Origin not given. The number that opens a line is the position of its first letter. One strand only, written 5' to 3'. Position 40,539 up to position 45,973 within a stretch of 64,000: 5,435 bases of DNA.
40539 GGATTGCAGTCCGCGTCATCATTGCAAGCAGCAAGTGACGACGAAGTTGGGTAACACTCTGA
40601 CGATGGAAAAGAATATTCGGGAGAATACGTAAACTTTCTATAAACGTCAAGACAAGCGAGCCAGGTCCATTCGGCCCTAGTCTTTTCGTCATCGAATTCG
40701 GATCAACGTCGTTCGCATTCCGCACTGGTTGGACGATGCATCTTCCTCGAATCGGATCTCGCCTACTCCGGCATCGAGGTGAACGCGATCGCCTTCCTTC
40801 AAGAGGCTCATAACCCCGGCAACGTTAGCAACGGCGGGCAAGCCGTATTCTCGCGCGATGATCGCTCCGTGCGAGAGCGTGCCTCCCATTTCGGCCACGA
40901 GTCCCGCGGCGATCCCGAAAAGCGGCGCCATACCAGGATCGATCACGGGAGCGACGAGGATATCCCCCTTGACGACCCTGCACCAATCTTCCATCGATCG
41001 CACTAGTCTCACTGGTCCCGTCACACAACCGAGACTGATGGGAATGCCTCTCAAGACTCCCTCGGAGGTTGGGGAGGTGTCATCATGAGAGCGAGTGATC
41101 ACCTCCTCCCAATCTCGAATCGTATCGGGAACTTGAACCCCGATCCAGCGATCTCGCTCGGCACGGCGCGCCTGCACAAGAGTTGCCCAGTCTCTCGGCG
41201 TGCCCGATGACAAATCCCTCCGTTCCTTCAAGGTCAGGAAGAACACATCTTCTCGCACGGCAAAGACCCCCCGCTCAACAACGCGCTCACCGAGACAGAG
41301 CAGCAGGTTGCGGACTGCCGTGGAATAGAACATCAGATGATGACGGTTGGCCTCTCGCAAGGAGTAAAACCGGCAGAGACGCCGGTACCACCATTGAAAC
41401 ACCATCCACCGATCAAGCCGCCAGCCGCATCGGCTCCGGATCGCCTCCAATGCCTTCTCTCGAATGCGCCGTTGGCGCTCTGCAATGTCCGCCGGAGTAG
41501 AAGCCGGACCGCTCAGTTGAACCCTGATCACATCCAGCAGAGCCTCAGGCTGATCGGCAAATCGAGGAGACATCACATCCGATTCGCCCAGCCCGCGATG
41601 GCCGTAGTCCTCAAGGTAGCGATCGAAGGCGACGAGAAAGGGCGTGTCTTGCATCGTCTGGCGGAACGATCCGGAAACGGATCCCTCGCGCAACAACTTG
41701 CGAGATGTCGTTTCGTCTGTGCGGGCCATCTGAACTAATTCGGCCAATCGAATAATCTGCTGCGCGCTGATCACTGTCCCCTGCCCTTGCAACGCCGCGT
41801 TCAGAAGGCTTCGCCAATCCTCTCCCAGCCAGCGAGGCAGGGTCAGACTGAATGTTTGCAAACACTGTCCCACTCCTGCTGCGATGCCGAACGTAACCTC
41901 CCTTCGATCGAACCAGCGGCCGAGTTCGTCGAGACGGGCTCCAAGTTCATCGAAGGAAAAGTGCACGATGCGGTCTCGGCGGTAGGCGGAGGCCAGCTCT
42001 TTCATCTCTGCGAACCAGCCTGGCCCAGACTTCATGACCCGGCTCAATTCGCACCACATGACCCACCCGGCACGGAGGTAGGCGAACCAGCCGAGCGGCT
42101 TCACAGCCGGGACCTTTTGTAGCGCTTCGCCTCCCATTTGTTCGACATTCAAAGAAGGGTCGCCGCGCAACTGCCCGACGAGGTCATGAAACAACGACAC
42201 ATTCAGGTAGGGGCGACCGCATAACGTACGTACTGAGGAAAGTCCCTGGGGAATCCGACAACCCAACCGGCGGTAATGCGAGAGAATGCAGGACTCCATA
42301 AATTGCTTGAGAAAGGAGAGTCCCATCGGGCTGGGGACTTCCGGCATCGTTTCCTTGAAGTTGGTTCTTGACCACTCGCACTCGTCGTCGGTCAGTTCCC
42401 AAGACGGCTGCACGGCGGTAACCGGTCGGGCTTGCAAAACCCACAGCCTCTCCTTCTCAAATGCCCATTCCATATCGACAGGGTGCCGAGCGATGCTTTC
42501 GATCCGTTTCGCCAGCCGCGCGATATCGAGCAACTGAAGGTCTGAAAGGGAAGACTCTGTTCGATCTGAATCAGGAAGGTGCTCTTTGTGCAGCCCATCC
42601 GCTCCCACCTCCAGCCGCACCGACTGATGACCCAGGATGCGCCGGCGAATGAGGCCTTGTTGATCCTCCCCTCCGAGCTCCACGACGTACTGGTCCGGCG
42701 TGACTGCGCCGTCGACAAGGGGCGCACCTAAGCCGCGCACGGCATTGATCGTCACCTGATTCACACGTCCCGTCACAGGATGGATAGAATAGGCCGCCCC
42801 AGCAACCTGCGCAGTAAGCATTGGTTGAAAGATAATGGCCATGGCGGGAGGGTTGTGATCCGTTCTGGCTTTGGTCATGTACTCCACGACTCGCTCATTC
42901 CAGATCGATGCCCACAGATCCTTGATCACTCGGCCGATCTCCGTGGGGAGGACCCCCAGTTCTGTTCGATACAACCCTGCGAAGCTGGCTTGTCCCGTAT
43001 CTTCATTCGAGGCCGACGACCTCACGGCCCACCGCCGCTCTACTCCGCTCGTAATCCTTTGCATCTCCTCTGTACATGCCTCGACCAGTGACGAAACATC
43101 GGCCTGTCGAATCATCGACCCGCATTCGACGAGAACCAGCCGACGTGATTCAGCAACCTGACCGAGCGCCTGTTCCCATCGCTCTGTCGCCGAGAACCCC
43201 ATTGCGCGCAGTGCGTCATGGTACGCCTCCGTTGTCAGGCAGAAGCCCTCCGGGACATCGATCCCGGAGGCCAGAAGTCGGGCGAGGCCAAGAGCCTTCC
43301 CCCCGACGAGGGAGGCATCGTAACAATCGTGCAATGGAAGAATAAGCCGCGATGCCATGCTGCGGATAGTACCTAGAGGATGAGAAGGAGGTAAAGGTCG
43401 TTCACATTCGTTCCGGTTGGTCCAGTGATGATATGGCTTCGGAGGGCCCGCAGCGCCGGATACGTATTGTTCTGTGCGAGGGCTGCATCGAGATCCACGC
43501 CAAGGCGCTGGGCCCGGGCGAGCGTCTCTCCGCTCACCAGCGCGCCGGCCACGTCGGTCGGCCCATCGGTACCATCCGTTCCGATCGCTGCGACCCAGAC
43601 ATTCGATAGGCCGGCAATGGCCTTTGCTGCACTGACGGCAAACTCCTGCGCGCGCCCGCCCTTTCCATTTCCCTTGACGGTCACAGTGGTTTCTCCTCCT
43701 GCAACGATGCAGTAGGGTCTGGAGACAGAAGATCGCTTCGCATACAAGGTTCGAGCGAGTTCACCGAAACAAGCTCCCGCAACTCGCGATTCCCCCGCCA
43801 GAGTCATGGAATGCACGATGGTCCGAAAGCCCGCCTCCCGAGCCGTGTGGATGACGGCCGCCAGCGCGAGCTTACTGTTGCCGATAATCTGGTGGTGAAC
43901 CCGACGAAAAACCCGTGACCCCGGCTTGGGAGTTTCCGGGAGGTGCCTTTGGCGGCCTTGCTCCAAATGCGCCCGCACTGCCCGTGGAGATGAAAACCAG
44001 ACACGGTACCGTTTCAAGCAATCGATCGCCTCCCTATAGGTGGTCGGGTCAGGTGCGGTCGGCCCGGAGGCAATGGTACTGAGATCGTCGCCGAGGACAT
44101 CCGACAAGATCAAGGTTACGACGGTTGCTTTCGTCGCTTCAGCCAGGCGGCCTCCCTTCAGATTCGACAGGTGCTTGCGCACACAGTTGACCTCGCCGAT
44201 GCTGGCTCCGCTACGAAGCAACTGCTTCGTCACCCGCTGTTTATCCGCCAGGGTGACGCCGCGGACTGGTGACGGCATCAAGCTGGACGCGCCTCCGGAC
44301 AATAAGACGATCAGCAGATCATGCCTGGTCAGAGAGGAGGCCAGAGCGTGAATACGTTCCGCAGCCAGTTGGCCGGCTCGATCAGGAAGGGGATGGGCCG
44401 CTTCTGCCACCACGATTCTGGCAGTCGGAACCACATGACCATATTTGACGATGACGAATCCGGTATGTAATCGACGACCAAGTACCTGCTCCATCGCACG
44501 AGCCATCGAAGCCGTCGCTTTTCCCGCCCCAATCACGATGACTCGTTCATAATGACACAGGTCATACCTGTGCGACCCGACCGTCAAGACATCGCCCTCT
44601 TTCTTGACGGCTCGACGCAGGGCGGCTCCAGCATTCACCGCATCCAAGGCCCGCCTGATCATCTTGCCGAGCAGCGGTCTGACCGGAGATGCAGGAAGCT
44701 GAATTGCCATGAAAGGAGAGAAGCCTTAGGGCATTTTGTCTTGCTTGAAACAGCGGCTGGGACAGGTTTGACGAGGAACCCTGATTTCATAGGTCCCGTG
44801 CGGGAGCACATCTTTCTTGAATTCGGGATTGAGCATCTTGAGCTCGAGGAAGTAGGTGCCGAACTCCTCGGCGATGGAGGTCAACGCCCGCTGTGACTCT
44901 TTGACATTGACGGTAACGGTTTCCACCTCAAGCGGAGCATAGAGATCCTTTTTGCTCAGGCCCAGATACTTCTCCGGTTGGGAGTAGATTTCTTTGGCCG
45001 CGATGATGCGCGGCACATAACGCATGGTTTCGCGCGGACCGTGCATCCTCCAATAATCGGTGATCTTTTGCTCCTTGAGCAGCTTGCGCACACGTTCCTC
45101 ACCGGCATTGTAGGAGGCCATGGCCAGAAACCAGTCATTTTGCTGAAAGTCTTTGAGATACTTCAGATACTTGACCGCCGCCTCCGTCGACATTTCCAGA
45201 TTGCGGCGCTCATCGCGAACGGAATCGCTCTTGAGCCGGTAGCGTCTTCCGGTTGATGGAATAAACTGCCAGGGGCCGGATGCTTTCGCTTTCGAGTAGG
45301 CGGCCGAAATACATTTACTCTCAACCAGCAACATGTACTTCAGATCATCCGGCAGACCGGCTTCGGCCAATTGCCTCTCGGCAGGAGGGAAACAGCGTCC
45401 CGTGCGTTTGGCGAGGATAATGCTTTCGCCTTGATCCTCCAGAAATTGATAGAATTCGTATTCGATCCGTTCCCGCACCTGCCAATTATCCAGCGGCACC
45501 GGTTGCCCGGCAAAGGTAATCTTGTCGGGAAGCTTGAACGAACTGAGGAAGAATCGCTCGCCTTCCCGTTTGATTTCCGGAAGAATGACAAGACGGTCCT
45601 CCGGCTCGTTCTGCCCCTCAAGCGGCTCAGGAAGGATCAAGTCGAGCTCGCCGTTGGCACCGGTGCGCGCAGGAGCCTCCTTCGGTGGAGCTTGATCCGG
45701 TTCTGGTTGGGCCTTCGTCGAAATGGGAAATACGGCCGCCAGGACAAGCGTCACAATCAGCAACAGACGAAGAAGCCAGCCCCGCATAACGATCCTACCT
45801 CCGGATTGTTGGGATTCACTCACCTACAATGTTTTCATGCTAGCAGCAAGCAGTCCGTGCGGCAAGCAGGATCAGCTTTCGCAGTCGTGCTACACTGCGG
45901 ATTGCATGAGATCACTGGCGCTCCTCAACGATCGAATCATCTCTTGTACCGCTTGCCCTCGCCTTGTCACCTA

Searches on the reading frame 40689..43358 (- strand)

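Call 48: search_protein_families(library=pfam, proteins=[window:40689-43358:-], max_evalue=0.00001)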
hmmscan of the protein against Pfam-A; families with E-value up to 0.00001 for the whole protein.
window:40689-43358:- (889 aa): 2 families
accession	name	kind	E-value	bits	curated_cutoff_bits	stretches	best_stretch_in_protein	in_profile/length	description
PF01326.24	PPDK_N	-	3.5e-62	211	27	1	16-316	2-312/328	Pyruvate phosphate dikinase, AMP/ATP-binding domain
PF00391.29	PEP-utilizers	-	8.1e-19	67.4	23.1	1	797-864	3-70/72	PEP-utilising enzyme, mobile domain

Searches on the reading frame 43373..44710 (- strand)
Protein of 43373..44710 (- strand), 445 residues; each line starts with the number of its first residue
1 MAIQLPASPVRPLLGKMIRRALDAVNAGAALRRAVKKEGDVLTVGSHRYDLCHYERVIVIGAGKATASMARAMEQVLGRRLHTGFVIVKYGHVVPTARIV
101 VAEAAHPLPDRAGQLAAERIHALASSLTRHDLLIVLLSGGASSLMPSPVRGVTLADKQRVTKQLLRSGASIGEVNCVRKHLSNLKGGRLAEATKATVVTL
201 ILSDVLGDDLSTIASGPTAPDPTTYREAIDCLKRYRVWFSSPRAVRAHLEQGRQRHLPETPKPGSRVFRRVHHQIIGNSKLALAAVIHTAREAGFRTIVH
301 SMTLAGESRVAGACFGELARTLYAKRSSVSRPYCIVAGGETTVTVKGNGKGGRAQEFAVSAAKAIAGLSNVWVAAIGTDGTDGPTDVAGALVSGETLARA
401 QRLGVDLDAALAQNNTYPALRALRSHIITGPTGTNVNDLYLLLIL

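Call 48: search_protein_families(library=pfam, proteins=[window:43373-44710:-], max_evalue=0.00001)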
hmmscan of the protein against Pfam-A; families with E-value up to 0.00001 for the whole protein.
window:43373-44710:- (445 aa): 2 families
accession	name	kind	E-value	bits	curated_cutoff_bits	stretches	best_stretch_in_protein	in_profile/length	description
PF13660.11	DUF4147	-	5.5e-84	281.7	23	1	15-250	3-234/234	Domain of unknown function (DUF4147)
PF05161.18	MOFRL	-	1.6e-38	131.6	28.3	1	334-438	2-106/106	MOFRL family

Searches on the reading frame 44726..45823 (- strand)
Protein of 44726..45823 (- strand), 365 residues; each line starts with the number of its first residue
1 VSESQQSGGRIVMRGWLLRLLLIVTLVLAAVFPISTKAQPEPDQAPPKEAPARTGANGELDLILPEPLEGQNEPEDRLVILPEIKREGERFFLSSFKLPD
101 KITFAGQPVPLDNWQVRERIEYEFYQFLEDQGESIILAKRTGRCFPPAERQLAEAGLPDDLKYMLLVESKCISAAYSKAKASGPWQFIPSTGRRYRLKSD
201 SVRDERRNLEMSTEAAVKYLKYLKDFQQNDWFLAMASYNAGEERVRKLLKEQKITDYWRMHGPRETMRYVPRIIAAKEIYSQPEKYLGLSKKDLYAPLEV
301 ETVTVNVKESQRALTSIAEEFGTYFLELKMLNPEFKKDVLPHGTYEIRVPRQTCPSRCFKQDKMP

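Call 41: search_protein_families(library=ncbifam, proteins=[window:44726-45823:-], max_evalue=1e-40)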
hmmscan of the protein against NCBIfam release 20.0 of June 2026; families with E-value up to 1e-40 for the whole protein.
window:44726-45823:- (365 aa): 0 families

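Call 48: search_protein_families(library=pfam, proteins=[window:44726-45823:-], max_evalue=0.00001)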
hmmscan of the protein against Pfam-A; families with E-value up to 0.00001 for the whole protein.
window:44726-45823:- (365 aa): 1 family
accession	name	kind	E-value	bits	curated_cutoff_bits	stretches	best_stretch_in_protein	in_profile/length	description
PF01464.25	SLT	-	2.9e-19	69.2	21.3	1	156-258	12-114/117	Transglycosylase SLT domain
